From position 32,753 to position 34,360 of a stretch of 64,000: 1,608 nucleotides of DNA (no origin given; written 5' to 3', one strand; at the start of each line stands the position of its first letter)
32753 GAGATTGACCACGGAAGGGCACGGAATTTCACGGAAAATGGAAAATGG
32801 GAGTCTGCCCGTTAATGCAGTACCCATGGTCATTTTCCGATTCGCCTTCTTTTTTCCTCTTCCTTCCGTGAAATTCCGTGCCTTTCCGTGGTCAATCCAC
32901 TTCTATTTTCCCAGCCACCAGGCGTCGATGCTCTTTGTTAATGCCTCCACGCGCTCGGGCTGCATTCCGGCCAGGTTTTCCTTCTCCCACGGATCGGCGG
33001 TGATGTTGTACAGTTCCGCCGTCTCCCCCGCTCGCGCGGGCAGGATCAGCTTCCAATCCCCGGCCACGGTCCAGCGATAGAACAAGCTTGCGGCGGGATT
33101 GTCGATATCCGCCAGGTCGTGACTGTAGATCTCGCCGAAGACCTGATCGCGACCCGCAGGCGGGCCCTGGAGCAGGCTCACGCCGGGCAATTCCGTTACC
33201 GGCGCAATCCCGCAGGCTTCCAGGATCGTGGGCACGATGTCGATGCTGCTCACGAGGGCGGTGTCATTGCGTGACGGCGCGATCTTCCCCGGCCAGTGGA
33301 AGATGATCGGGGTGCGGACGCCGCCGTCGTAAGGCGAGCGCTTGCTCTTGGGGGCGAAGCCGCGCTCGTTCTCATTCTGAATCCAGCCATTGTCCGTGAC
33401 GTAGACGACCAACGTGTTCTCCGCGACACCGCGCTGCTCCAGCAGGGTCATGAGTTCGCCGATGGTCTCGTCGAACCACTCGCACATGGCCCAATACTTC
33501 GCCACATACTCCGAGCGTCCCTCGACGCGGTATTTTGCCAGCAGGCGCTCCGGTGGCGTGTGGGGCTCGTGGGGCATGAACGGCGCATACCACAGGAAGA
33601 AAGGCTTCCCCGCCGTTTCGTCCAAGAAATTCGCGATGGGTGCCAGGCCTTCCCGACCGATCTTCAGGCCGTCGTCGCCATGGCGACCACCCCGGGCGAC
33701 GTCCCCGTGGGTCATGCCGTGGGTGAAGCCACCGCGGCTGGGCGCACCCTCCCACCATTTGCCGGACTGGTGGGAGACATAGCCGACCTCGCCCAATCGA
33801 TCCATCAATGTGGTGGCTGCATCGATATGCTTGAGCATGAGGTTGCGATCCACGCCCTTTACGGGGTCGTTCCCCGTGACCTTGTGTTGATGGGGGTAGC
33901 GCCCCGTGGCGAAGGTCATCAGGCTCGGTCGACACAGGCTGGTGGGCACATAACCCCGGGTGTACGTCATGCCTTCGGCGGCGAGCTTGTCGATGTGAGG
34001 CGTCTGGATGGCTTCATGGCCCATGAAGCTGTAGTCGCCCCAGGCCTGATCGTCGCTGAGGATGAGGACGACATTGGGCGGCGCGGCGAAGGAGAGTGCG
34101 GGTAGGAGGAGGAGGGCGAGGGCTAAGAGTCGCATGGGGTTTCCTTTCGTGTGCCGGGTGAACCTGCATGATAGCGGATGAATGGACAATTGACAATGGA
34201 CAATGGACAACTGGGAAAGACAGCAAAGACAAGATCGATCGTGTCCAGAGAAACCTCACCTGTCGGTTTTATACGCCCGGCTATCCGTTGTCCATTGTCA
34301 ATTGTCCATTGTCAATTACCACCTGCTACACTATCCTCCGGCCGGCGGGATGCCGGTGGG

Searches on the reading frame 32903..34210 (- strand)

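Call 16: search_protein_families(library=pfam, proteins=[window:32903-34210:-], max_evalue=0.0001)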
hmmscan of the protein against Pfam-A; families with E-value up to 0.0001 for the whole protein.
window:32903-34210:- (435 aa): 3 families
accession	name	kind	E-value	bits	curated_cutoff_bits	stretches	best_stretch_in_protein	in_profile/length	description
PF00884.28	Sulfatase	-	9.6e-48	163.5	25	1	45-335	1-301/301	Sulfatase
PF16347.10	SGSH_C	-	4.2e-14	53.4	29.3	1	290-416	8-134/154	N-sulphoglucosamine sulphohydrolase, C-terminal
PF01663.27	Phosphodiest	-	3.8e-13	50.2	23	1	48-157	1-92/342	Type I phosphodiesterase / nucleotide pyrophosphatase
